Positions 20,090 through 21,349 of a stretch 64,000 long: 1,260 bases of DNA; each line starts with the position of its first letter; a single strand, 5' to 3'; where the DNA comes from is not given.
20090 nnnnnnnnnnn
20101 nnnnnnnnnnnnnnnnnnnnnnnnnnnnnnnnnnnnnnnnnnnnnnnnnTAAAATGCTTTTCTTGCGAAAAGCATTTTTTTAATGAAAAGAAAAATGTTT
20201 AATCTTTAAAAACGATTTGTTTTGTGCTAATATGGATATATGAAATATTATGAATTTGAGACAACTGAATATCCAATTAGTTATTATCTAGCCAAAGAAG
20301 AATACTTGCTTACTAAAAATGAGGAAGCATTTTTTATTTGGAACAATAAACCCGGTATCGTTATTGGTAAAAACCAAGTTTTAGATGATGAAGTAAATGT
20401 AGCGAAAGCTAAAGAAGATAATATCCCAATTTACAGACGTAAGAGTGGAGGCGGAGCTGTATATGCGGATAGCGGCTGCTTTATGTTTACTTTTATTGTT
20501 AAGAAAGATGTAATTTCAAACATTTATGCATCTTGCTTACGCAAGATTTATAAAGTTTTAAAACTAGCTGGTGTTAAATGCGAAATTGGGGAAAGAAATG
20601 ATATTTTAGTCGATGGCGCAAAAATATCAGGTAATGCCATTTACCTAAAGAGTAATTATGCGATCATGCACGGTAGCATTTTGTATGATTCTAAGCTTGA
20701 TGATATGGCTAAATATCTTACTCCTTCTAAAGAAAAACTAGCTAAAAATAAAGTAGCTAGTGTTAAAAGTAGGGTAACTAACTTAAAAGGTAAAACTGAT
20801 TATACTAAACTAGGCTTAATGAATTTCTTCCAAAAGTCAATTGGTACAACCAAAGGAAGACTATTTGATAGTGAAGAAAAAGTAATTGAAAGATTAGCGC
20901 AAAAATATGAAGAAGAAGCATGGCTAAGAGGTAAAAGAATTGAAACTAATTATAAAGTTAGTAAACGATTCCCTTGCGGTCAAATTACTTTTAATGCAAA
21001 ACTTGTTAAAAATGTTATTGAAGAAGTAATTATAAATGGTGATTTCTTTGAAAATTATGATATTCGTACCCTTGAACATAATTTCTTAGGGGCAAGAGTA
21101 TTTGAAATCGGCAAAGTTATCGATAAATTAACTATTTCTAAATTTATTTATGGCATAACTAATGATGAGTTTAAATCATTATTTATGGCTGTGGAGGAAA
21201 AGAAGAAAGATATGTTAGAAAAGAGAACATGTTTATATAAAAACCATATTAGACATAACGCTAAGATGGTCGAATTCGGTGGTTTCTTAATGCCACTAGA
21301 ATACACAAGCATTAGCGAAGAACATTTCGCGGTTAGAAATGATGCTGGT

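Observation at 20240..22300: In-frame LplA-GcvT fusion heading the glycine-cleavage operon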

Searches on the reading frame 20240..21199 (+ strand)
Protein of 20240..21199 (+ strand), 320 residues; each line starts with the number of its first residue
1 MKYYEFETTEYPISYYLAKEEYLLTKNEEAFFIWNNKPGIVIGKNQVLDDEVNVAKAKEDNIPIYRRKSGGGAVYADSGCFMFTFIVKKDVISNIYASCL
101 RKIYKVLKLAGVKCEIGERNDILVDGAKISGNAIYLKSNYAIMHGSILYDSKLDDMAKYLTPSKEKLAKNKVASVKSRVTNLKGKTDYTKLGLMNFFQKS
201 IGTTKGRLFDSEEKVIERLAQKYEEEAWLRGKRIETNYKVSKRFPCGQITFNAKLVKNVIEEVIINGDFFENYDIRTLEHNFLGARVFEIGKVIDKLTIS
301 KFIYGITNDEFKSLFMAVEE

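Call 27: find_homologous_proteins(query=window:20240-21199:+, max_evalue=1e-10)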
Query window:20240-21199:+ (320 aa): 710 proteins with E <= 1e-10 among 2368 candidates; the best 120 are listed.
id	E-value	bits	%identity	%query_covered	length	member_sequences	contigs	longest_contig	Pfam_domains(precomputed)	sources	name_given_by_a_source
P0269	2.9e-50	189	36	94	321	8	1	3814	PF10437.15,PF03099.25,PF21948.2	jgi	jgi:lipoate-protein ligase A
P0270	8.8e-50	188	37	99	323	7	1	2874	PF10437.15,PF03099.25,PF21948.2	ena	-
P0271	1.5e-49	187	34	94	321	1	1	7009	PF10437.15,PF03099.25,PF21948.2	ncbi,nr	ncbi:MAG: lipoate--protein ligase [Bacilli bacterium]|nr:lipoate--protein ligase [Bacilli bacterium]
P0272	7.2e-49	185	37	99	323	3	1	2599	PF10437.15,PF03099.25,PF21948.2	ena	-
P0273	3.6e-46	176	38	81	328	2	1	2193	PF10437.15,PF21948.2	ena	-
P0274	1.1e-45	174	33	96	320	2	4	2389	PF10437.15,PF21948.2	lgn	-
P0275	1.2e-45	174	37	98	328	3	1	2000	PF10437.15,PF03099.25,PF21948.2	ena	-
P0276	4.8e-45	172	37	81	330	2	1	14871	PF10437.15,PF21948.2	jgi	jgi:lipoate-protein ligase A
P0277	4.8e-45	172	36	95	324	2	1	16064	PF10437.15,PF03099.25,PF21948.2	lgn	-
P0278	4.9e-45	172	36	95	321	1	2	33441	PF10437.15,PF03099.25,PF21948.2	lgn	-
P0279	2.7e-44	170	38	98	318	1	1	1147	PF10437.15,PF03099.25,PF21948.2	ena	-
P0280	3.3e-44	170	35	94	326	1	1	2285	PF10437.15,PF03099.25,PF21948.2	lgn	-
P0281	3.3e-44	170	38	98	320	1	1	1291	PF10437.15,PF03099.25,PF21948.2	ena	-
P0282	5.4e-44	169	36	98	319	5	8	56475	PF10437.15,PF03099.25,PF21948.2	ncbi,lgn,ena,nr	ncbi:MAG: lipoate--protein ligase [Clostridia bacterium]|nr:lipoate--protein ligase [Clostridia bact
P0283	7.7e-44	168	36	98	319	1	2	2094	PF10437.15,PF03099.25,PF21948.2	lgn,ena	-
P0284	1.0e-43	168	36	98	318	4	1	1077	PF10437.15,PF03099.25,PF21948.2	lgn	-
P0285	3.4e-43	166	36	98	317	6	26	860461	PF10437.15,PF03099.25,PF21948.2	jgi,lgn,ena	jgi:lipoyltransferase/lipoate-protein ligase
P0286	4.1e-43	166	37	98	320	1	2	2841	PF10437.15,PF03099.25,PF21948.2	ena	-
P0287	4.9e-43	166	37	85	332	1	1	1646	PF10437.15,PF03099.25,PF21948.2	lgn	-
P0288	5.3e-43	166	34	95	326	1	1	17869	PF10437.15,PF21948.2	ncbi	-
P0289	5.8e-43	166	35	96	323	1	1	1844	PF10437.15,PF03099.25,PF21948.2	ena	-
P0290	1.0e-42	165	36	93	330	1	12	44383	PF10437.15,PF03099.25,PF21948.2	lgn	-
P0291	1.5e-42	164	39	85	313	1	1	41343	PF10437.15,PF03099.25,PF21948.2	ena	-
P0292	1.7e-42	164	34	94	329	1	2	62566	PF10437.15,PF03099.25,PF21948.2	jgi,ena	-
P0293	1.8e-42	164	34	98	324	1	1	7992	PF10437.15,PF03099.25,PF21948.2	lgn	-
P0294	1.8e-42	164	34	98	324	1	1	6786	PF10437.15,PF03099.25,PF21948.2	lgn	-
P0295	3.5e-42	163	34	89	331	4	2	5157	PF10437.15,PF21948.2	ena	-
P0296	4.0e-42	163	36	81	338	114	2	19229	PF10437.15,PF03099.25,PF21948.2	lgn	-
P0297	5.2e-42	162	35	94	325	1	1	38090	PF10437.15,PF03099.25,PF21948.2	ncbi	-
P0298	6.0e-42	162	35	98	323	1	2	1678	PF10437.15,PF03099.25,PF21948.2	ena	-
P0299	7.7e-42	162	34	97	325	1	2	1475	PF10437.15,PF03099.25,PF21948.2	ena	-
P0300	1.1e-41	161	36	95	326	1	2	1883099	PF10437.15,PF03099.25,PF21948.2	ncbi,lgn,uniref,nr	ncbi:lipoate--protein ligase [Haploplasma axanthum]|uniref:lipoate--protein ligase n=1 Tax=Haploplas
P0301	1.2e-41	161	34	94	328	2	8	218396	PF10437.15,PF03099.25,PF21948.2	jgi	jgi:lipoate-protein ligase A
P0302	1.5e-41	161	37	92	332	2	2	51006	PF10437.15,PF03099.25,PF21948.2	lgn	-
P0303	1.7e-41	161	34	84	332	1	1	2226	PF10437.15,PF21948.2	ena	-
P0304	2.4e-41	160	35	93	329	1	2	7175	PF10437.15,PF03099.25,PF21948.2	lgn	-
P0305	3.5e-41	160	33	98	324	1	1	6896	PF10437.15,PF03099.25,PF21948.2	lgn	-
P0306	4.1e-41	159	34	96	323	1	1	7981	PF10437.15,PF03099.25,PF21948.2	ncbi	-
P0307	4.8e-41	159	35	86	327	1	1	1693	PF10437.15,PF03099.25,PF21948.2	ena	-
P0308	4.9e-41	159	31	94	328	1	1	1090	PF10437.15,PF03099.25,PF21948.2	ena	-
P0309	5.5e-41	159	37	84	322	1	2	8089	PF10437.15,PF03099.25,PF21948.2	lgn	-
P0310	6.4e-41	159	36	87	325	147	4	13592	PF10437.15,PF03099.25,PF21948.2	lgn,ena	-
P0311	6.7e-41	159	33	95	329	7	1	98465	PF10437.15,PF03099.25,PF21948.2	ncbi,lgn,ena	-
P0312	8.7e-41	158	35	94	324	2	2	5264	PF10437.15,PF03099.25,PF21948.2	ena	-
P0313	1.1e-40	158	35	94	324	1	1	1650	PF10437.15,PF03099.25,PF21948.2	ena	-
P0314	1.1e-40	158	34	97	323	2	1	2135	PF10437.15,PF03099.25,PF21948.2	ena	-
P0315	1.2e-40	158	37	94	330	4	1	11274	PF10437.15,PF03099.25,PF21948.2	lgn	-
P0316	1.6e-40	158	37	95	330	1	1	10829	PF10437.15,PF03099.25,PF21948.2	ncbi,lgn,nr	ncbi:MAG: lipoate--protein ligase [Syntrophomonadaceae bacterium]|nr:lipoate--protein ligase [Syntro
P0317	1.7e-40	157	35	95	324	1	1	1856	PF10437.15,PF03099.25,PF21948.2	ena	-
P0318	1.7e-40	157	35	100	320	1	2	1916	PF10437.15,PF03099.25,PF21948.2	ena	-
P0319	1.8e-40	157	36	93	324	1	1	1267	PF10437.15,PF03099.25,PF21948.2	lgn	-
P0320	2.2e-40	157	33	94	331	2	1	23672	PF10437.15,PF03099.25,PF21948.2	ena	-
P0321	2.3e-40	157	37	94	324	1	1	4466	PF10437.15,PF03099.25,PF21948.2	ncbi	-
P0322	2.4e-40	157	36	94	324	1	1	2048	PF10437.15,PF03099.25,PF21948.2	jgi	jgi:lipoate-protein ligase A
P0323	2.5e-40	157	39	79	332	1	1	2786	PF10437.15,PF03099.25,PF21948.2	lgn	-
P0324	2.7e-40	157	38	84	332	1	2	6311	PF10437.15,PF03099.25,PF21948.2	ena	-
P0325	3.0e-40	157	33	94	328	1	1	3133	PF10437.15,PF03099.25,PF21948.2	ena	-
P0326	3.0e-40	157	35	98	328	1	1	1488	PF10437.15,PF03099.25,PF21948.2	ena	-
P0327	4.0e-40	156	33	98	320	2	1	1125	PF10437.15,PF03099.25,PF21948.2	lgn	-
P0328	4.8e-40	156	34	92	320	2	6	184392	PF10437.15,PF03099.25,PF21948.2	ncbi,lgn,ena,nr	ncbi:MAG: lipoate--protein ligase [Clostridia bacterium]|nr:lipoate--protein ligase [Clostridia bact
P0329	5.8e-40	156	33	98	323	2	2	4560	PF10437.15,PF03099.25,PF21948.2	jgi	-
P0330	7.6e-40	155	38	69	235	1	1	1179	PF21948.2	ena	-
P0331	8.1e-40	155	34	98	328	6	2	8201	PF10437.15,PF03099.25,PF21948.2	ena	-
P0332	8.4e-40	155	35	95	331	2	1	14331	PF10437.15,PF03099.25,PF21948.2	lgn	-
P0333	1.4e-39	154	32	94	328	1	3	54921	PF10437.15,PF03099.25,PF21948.2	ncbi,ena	-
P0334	1.5e-39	154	34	93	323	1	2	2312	PF10437.15,PF03099.25,PF21948.2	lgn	-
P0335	1.7e-39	154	32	98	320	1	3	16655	PF10437.15,PF03099.25,PF21948.2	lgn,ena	-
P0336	2.0e-39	154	32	94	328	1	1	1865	PF10437.15,PF03099.25,PF21948.2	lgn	-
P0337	2.1e-39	154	32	94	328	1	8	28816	PF10437.15,PF03099.25,PF21948.2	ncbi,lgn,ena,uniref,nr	ncbi:lipoate--protein ligase [Erysipelothrix aquatica]|uniref:lipoate--protein ligase n=1 Tax=Erysip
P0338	2.3e-39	154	32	94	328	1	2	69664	PF10437.15,PF03099.25,PF21948.2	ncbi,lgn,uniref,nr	ncbi:lipoate--protein ligase [Erysipelothrix anatis]|uniref:lipoate--protein ligase n=1 Tax=Erysipel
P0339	2.5e-39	154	39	70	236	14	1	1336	PF21948.2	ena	-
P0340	3.0e-39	153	32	94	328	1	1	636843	PF10437.15,PF03099.25,PF21948.2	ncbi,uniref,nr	ncbi:lipoate--protein ligase [Erysipelothrix aquatica]|uniref:lipoate--protein ligase n=1 Tax=Erysip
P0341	3.3e-39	153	36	94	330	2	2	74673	PF10437.15,PF03099.25,PF21948.2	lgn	-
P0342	3.4e-39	153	37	87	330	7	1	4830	PF10437.15,PF03099.25,PF21948.2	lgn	-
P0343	3.5e-39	153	33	92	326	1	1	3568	PF10437.15,PF03099.25,PF21948.2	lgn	-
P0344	3.7e-39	153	31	99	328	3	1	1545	PF10437.15,PF03099.25,PF21948.2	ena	-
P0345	3.7e-39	153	36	93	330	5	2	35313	PF10437.15,PF03099.25,PF21948.2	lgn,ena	-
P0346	3.8e-39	153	33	94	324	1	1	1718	PF10437.15,PF03099.25,PF21948.2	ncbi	-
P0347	4.2e-39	153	34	93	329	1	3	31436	PF10437.15,PF03099.25,PF21948.2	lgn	-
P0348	4.2e-39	153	37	84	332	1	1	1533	PF10437.15,PF03099.25,PF21948.2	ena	-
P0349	4.2e-39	153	35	94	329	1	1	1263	PF10437.15,PF03099.25,PF21948.2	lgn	-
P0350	5.0e-39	153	35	91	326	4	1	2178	PF10437.15,PF03099.25,PF21948.2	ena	-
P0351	5.2e-39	153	36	94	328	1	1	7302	PF10437.15,PF03099.25,PF21948.2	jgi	-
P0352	6.1e-39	152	34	95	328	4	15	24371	PF10437.15,PF03099.25,PF21948.2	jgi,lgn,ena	-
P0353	6.4e-39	152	37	84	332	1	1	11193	PF10437.15,PF03099.25,PF21948.2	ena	-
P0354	6.9e-39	152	33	93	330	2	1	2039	PF10437.15,PF03099.25,PF21948.2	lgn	-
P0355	7.1e-39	152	34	94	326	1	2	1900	PF10437.15,PF03099.25,PF21948.2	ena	-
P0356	8.4e-39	152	37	84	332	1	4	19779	PF10437.15,PF03099.25,PF21948.2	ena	-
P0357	8.4e-39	152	35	85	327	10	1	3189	PF10437.15,PF03099.25,PF21948.2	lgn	-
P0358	9.0e-39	152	35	93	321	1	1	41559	PF10437.15,PF03099.25,PF21948.2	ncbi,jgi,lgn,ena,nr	ncbi:MAG: lipoate--protein ligase [Firmicutes bacterium]|nr:lipoate--protein ligase [Bacillota bacte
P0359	1.1e-38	151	33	93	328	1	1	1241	PF10437.15,PF03099.25,PF21948.2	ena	-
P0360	1.1e-38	151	36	96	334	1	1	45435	PF10437.15,PF03099.25,PF21948.2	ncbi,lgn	-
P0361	1.3e-38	151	33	94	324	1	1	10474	PF10437.15,PF03099.25,PF21948.2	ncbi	-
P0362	1.3e-38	151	32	94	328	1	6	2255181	PF10437.15,PF03099.25,PF21948.2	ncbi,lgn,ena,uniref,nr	ncbi:lipoate--protein ligase [Erysipelothrix sp. HDW6B]|uniref:lipoate--protein ligase n=1 Tax=Erysi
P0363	1.3e-38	151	37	84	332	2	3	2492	PF10437.15,PF03099.25,PF21948.2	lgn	-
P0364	1.4e-38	151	37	84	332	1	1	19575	PF10437.15,PF03099.25,PF21948.2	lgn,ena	-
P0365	1.4e-38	151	32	94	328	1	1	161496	PF10437.15,PF03099.25,PF21948.2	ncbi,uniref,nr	ncbi:lipoate--protein ligase [Erysipelothrix anatis]|uniref:lipoate--protein ligase n=1 Tax=Erysipel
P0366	1.7e-38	151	34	98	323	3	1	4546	PF10437.15,PF03099.25,PF21948.2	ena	-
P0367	1.8e-38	151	35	99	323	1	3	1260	PF10437.15,PF03099.25,PF21948.2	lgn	-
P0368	1.8e-38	151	36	88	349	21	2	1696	PF10437.15,PF03099.25,PF21948.2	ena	-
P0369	1.9e-38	151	38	89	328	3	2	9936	PF10437.15,PF03099.25,PF21948.2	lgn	-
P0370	2.2e-38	150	37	88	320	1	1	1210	PF10437.15,PF03099.25,PF21948.2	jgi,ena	-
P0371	2.3e-38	150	33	98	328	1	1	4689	PF10437.15,PF03099.25,PF21948.2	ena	-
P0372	2.4e-38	150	37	84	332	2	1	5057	PF10437.15,PF03099.25,PF21948.2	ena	-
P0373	2.6e-38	150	36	94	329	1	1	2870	PF10437.15,PF03099.25,PF21948.2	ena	-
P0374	2.7e-38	150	34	93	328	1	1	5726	PF10437.15,PF03099.25,PF21948.2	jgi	-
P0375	2.9e-38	150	37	89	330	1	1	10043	PF10437.15,PF03099.25,PF21948.2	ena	-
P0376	3.0e-38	150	37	84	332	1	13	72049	PF10437.15,PF03099.25,PF21948.2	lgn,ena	-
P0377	3.1e-38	150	33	94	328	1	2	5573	PF10437.15,PF03099.25,PF21948.2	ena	-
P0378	3.2e-38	150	38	74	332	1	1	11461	PF10437.15,PF03099.25,PF21948.2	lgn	-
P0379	3.3e-38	150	34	82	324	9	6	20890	PF10437.15,PF21948.2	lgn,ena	-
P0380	3.3e-38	150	31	98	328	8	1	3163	PF10437.15,PF03099.25,PF21948.2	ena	-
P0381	3.6e-38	150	37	84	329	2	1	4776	PF10437.15,PF03099.25,PF21948.2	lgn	-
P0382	3.7e-38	150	37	84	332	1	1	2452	PF10437.15,PF03099.25,PF21948.2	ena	-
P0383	3.8e-38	150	37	84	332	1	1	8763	PF10437.15,PF03099.25,PF21948.2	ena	-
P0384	3.8e-38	150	37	84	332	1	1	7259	PF10437.15,PF03099.25,PF21948.2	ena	-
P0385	3.9e-38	150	31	97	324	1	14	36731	PF10437.15,PF21948.2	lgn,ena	-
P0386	3.9e-38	150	34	94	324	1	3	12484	PF10437.15,PF03099.25,PF21948.2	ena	-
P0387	4.0e-38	150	30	98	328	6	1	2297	PF10437.15,PF03099.25,PF21948.2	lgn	-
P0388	4.3e-38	150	33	85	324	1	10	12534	PF10437.15,PF21948.2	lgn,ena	-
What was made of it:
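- Tried and rejected: (3) The search with the LplA half alone (call 27) did not return the known fusion proteins.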

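Call 31: find_encoding_contigs(protein=P0278, flank=6000, max_places=1)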
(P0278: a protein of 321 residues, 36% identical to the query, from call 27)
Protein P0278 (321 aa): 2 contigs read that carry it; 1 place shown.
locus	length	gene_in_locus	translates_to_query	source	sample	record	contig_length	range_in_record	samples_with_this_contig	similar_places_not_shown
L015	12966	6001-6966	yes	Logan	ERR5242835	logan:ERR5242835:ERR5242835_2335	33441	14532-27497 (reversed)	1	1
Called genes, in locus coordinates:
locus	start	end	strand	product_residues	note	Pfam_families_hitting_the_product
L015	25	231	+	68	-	-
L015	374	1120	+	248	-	PF00072:Response_reg, PF04397:LytTR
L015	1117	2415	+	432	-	PF14689:SPOB_a (weak), PF14501:HATPase_c_5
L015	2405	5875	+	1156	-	PF13306:LRR_5, PF13855:LRR_8 (faint), PF13306:LRR_5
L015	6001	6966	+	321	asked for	PF21948:LplA-B_cat, PF03099:BPL_LplA_LipB, PF10437:Lip_prot_lig_C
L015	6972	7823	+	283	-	PF08543:Phos_pyr_kin, PF00294:PfkB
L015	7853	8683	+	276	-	PF00303:Thymidylat_synt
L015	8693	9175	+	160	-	PF00186:DHFR_1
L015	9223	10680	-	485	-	-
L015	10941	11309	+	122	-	PF00392:GntR, PF13730:HTH_36 (faint)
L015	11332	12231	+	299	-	PF00005:ABC_tran, PF13304:AAA_21 (faint)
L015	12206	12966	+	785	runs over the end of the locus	-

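Call 32: find_encoding_contigs(protein=P0271, flank=6000, max_places=1)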
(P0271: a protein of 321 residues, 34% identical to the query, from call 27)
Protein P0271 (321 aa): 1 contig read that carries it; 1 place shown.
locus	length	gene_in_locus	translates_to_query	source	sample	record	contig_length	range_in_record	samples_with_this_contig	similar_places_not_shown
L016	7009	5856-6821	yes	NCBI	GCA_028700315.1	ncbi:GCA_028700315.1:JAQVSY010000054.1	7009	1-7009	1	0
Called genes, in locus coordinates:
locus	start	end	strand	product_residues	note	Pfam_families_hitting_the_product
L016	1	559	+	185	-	PF02645:DegV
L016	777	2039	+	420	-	-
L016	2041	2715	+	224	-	PF19845:DUF6320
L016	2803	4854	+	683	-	PF00009:GTP_EFTU, PF01926:MMR_HSR1 (weak), PF03144:GTP_EFTU_D2, PF22042:EF-G_D2, PF14492:EFG_III, PF03764:EFG_IV, PF00679:EFG_C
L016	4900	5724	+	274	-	PF00849:PseudoU_synth_2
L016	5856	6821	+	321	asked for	PF21948:LplA-B_cat, PF03099:BPL_LplA_LipB, PF10437:Lip_prot_lig_C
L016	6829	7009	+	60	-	PF01571:GCV_T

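Call 37: search_solved_structures(query=window:20240-21199:+, show_alignments=2)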
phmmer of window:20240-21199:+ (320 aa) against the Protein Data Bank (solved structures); distinct sequences matched with E-value up to 0.001: 11.
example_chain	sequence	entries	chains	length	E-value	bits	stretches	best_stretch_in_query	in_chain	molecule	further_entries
8cri_A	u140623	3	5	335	7.5e-41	143.7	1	11-314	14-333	lipoate--protein ligase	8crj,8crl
5iby_A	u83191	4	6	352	1.6e-36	129.5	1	17-311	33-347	Lipoate--protein ligase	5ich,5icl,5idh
5ij6_A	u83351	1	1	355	6.5e-35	124.2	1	13-314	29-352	Lipoate--protein ligase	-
1vqz_A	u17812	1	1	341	4.1e-34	121.6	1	15-312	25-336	lipoate-protein ligase, putative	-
6jom_A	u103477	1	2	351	9.4e-28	100.7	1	27-297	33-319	Lipoate--protein ligase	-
1x2g_A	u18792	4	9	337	1.2e-24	90.6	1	25-183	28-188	Lipoate-protein ligase A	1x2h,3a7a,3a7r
4tvw_A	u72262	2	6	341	5.1e-23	85.2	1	27-183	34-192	Lipoate-protein ligase A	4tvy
5t8u_A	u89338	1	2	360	8.5e-23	84.4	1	26-183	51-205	Lipoate-protein ligase 1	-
2e5a_A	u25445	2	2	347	9e-15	58.1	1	25-186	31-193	Lipoyltransferase 1 | Lipoyltransferase 1, mitochondrial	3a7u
2ars_A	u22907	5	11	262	2.6e-12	50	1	35-231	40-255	Lipoate-protein ligase A | PUTATIVE LIPOATE PROTEIN LIGASE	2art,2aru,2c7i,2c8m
3r07_A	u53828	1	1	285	3.7e-12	49.5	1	35-231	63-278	Lipoate-protein ligase A subunit 1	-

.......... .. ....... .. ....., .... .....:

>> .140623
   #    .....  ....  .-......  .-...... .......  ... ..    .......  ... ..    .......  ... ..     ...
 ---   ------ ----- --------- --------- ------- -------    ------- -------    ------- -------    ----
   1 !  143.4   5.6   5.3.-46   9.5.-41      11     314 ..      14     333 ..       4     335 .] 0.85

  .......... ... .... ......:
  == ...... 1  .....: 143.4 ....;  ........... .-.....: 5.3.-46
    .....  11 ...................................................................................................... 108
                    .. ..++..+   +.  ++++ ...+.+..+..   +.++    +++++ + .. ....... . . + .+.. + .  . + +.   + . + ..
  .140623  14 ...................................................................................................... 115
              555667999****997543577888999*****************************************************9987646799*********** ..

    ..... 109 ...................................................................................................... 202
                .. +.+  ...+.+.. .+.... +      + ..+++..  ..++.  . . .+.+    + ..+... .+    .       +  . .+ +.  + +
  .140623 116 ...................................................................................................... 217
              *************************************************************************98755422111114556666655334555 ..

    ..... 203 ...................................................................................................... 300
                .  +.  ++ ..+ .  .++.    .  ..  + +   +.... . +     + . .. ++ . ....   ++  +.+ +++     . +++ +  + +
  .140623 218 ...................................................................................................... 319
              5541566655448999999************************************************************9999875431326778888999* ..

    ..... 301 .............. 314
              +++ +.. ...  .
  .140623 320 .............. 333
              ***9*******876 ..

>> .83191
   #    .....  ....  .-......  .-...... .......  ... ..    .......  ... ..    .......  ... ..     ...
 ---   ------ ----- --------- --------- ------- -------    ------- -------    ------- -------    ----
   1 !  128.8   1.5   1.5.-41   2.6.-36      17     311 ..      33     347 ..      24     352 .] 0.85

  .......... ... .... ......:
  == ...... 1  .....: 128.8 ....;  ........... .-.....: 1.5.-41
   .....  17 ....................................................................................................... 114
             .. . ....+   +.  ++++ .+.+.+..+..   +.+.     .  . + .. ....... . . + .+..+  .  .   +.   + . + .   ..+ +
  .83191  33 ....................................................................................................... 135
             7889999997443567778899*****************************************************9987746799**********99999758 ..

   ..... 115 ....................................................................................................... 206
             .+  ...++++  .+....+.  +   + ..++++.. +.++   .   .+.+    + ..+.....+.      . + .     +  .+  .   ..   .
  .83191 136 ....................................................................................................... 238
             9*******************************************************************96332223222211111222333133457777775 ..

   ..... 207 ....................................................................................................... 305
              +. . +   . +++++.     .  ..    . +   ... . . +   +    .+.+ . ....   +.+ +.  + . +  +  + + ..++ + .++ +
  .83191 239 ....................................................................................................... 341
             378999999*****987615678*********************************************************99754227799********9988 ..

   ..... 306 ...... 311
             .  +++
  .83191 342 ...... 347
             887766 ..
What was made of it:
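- Closest known: Stand-alone two-domain lipoate-protein ligases of Bacillota. Different: It is at most 38% identical to any stand-alone ligase, and His in VYHD is replaced (calls 27, 37).
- Its best PDB hits are all lipoate-protein ligases (call 37).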

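Call 60: find_encoding_contigs(protein=P0269, flank=4000, max_places=1)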
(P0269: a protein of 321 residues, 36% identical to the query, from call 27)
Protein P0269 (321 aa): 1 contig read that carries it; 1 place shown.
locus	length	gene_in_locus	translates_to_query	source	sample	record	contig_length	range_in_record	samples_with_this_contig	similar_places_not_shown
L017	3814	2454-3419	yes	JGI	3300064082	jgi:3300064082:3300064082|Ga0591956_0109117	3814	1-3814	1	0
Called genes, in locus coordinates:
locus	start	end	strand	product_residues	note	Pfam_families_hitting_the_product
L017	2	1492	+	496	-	?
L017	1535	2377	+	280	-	PF00849:PseudoU_synth_2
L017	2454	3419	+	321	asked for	PF21948:LplA-B_cat, PF03099:BPL_LplA_LipB (weak), PF10437:Lip_prot_lig_C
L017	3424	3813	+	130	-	?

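Call 61: find_encoding_contigs(protein=P0270, flank=4000, max_places=1)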
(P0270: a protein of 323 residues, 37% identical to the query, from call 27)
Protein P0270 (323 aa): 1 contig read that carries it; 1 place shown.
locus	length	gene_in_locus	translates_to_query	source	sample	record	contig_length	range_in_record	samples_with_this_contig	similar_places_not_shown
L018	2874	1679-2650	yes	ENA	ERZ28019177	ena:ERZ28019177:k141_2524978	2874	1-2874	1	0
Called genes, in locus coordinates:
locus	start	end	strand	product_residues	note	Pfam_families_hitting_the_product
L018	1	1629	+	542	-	?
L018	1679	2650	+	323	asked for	PF21948:LplA-B_cat, PF03099:BPL_LplA_LipB, PF10437:Lip_prot_lig_C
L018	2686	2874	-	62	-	?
